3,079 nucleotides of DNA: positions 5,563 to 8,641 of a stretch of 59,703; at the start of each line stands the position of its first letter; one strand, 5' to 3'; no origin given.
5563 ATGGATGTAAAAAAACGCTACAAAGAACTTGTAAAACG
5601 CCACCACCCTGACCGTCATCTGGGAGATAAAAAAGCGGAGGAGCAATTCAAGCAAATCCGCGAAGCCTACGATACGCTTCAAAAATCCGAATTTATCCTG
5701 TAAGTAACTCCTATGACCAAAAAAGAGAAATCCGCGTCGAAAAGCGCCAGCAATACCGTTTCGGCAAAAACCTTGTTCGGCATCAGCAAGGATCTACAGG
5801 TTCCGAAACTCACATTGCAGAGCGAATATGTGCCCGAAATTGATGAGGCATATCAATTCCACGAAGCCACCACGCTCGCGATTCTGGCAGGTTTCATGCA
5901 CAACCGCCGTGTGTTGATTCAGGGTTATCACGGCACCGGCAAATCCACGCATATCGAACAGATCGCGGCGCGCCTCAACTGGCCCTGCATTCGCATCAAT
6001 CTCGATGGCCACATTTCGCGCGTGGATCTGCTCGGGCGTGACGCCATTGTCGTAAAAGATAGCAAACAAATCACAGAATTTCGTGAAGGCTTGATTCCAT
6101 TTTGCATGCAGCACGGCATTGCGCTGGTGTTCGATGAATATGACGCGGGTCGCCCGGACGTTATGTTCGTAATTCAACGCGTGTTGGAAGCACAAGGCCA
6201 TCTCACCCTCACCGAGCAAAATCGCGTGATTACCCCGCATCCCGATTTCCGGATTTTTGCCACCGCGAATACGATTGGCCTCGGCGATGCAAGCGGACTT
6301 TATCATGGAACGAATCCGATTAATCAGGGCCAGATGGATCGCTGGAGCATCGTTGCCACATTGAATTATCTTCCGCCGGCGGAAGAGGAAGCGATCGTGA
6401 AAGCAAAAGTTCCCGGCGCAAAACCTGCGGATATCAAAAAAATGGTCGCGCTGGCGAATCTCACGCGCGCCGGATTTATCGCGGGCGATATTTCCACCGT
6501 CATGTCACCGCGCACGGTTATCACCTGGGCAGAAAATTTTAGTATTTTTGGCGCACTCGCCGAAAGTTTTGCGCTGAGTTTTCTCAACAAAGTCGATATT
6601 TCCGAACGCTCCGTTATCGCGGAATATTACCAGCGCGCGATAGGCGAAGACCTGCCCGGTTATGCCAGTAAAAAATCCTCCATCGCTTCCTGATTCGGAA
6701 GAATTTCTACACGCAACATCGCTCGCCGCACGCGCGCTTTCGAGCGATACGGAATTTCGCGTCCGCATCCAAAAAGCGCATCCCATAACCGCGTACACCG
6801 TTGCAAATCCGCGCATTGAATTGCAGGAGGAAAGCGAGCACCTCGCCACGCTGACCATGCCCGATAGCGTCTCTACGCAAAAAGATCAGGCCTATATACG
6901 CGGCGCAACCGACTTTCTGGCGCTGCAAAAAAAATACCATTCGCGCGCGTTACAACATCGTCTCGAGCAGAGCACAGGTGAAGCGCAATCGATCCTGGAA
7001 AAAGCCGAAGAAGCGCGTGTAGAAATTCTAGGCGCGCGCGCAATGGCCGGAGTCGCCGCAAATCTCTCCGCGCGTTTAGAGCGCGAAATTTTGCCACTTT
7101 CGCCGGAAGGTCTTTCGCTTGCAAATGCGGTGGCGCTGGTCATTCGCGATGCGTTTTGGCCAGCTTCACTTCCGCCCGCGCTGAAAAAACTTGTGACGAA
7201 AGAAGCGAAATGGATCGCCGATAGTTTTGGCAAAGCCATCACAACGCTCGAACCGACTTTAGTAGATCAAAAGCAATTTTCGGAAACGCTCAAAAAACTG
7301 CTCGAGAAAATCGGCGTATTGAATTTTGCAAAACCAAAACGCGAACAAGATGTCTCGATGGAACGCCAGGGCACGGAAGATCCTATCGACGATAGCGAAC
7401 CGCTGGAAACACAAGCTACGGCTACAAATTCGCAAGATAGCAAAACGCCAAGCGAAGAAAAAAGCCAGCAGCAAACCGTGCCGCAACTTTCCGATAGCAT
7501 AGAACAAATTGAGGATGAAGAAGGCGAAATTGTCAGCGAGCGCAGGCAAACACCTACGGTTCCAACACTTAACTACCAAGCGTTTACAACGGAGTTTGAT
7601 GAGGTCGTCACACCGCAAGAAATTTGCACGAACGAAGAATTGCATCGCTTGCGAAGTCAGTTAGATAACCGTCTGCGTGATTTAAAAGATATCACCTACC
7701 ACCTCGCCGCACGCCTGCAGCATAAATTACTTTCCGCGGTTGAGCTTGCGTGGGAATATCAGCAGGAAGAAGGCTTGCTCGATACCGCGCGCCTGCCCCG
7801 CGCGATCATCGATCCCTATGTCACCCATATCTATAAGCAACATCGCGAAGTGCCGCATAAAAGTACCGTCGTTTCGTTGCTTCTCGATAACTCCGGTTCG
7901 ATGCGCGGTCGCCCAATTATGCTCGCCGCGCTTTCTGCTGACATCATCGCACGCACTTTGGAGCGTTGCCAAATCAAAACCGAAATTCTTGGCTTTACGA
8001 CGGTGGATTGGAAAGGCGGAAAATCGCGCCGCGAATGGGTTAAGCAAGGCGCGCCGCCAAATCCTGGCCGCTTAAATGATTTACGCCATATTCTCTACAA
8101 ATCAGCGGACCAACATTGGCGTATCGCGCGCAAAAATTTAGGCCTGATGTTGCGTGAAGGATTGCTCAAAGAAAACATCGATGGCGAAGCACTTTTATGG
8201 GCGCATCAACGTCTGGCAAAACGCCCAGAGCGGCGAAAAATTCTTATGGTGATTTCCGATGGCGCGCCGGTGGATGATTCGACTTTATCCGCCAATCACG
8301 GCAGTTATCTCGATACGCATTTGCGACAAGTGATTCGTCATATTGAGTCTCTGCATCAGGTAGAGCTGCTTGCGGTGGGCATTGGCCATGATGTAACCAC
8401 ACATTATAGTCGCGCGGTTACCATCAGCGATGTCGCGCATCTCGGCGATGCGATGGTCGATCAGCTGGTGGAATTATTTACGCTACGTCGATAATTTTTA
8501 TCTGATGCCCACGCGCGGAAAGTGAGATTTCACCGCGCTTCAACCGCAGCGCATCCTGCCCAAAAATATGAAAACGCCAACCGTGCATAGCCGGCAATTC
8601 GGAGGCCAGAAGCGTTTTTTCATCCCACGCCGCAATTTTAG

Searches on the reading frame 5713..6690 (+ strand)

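Call 89: search_protein_families(library=pfam, proteins=[window:5713-6690:+], max_evalue=0.00001)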
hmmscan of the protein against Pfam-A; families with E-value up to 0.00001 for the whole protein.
window:5713-6690:+ (326 aa): 1 family
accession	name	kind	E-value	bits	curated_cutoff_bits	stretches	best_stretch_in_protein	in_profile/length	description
PF07728.20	AAA_5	-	3.8e-10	40.3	22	1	67-189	2-125/139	AAA domain (dynein-related subfamily)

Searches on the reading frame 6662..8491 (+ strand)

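Call 89: search_protein_families(library=pfam, proteins=[window:6662-8491:+], max_evalue=0.00001)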
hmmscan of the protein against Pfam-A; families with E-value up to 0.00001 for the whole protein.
window:6662-8491:+ (610 aa): 2 families
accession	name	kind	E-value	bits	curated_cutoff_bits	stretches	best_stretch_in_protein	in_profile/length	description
PF11775.14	CobT_C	-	5.2e-89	298.1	21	1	392-606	3-218/220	Cobalamin biosynthesis protein CobT VWA domain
PF06213.17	CobT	-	6e-37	128.1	26.1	1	12-288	4-272/276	Cobalamin biosynthesis protein CobT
